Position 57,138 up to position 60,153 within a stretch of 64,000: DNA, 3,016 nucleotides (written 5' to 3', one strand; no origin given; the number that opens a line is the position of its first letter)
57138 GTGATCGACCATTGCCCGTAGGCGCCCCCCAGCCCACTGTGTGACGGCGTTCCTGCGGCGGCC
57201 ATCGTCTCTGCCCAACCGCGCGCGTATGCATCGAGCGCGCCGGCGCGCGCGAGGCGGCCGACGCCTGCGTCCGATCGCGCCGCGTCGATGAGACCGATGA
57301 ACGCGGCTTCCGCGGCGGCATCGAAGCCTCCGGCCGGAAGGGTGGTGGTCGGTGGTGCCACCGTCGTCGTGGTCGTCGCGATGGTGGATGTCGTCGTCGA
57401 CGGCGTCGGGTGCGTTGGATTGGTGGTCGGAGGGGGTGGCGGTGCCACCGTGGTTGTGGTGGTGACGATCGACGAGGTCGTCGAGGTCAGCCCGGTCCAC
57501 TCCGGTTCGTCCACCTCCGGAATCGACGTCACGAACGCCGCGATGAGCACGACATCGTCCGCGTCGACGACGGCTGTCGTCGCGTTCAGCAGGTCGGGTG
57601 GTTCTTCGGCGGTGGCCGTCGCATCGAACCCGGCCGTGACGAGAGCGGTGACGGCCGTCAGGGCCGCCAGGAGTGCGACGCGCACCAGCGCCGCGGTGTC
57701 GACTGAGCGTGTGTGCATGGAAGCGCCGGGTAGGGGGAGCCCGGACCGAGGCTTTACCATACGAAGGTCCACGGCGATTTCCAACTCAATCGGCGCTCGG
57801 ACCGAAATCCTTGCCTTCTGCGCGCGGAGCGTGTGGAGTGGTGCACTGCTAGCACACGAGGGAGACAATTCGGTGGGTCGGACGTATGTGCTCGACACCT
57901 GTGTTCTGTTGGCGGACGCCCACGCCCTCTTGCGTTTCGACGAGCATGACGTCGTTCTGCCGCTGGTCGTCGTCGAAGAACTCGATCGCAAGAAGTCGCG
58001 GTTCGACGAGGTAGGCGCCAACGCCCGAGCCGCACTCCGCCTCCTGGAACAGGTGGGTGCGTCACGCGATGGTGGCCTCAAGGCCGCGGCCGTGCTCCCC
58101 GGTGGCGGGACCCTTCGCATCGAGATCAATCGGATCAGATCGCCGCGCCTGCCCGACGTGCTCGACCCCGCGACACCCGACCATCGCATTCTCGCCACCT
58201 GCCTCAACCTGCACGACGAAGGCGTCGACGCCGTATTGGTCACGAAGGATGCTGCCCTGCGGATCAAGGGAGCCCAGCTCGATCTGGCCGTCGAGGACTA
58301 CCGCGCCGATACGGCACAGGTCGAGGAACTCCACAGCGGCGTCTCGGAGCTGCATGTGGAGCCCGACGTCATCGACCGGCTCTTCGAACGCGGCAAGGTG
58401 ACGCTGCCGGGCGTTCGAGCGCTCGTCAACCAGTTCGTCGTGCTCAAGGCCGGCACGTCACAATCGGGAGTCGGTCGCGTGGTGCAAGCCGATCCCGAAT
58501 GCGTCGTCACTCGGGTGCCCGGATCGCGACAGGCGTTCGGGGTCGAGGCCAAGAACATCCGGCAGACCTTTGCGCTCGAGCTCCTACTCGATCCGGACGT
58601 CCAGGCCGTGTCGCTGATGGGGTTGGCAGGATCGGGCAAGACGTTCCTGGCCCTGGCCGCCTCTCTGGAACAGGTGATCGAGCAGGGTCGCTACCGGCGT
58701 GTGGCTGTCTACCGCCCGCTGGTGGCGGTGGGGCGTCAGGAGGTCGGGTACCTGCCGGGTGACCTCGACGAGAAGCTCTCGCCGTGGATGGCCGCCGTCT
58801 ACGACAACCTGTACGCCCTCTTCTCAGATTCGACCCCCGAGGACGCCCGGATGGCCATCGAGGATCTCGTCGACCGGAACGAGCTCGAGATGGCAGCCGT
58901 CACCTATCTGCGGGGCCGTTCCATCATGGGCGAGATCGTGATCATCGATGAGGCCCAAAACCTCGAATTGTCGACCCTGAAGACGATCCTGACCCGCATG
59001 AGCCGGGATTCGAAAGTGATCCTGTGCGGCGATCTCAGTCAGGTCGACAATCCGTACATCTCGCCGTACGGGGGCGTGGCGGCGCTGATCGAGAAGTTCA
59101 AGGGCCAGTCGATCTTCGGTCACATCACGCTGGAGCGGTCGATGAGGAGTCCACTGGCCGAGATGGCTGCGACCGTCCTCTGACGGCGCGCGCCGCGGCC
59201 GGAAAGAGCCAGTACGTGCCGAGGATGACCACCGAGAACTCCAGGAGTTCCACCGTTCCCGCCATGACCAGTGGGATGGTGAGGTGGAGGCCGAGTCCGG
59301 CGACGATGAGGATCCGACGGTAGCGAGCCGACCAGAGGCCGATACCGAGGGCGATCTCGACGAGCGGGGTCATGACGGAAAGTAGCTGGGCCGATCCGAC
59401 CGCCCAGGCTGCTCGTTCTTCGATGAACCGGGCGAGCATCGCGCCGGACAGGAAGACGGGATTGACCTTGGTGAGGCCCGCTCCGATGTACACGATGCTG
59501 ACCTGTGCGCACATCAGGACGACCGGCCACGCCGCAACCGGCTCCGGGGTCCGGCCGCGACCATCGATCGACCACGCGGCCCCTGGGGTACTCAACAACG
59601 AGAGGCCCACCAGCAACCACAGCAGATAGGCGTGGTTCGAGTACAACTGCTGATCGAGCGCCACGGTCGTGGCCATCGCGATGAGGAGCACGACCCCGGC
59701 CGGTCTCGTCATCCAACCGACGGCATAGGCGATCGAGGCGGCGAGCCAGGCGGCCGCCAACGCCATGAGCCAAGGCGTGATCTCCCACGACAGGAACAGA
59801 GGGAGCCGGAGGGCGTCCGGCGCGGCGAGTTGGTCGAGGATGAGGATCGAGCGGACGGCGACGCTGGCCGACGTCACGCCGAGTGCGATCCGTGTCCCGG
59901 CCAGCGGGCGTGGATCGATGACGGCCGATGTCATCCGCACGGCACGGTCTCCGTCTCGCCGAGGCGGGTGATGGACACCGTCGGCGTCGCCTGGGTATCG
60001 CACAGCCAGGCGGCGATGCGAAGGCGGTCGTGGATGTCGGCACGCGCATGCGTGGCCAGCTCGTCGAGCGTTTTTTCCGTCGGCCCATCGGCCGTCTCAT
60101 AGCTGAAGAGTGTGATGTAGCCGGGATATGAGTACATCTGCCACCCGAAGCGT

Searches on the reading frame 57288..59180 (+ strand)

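Call 69: search_protein_families(library=pfam, max_evalue=0.00001, proteins=[window:57288-59180:+])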
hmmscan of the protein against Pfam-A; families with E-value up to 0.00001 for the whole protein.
window:57288-59180:+ (631 aa): 3 families
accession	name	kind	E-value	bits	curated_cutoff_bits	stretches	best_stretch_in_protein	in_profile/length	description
PF02562.22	PhoH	-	9.1e-44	149.8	27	1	419-626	2-199/205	PhoH-like protein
PF13638.12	PIN_4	-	9.6e-26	91.1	21.9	1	200-339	1-132/132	PIN domain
PF13604.12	AAA_30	-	1.3e-06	28.7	27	0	548-587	89-129/191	AAA domain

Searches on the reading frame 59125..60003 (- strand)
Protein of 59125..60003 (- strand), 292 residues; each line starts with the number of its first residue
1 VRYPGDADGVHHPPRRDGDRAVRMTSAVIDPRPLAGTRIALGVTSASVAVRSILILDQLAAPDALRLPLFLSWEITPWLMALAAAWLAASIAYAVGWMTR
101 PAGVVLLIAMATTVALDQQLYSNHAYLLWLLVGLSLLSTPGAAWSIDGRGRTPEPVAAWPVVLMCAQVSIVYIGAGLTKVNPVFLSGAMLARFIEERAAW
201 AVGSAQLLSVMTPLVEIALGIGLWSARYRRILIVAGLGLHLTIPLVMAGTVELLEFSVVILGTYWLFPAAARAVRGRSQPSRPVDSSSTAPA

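Call 24: search_protein_families(library=pfam, max_evalue=0.001, proteins=[window:59125-60003:-])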
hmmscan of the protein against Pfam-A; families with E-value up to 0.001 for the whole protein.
window:59125-60003:- (292 aa): 1 family
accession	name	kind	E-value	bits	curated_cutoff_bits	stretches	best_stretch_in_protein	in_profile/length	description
PF05090.19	HTTM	-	2.4e-18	67.1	27.7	1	29-200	4-183/259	HTTM domain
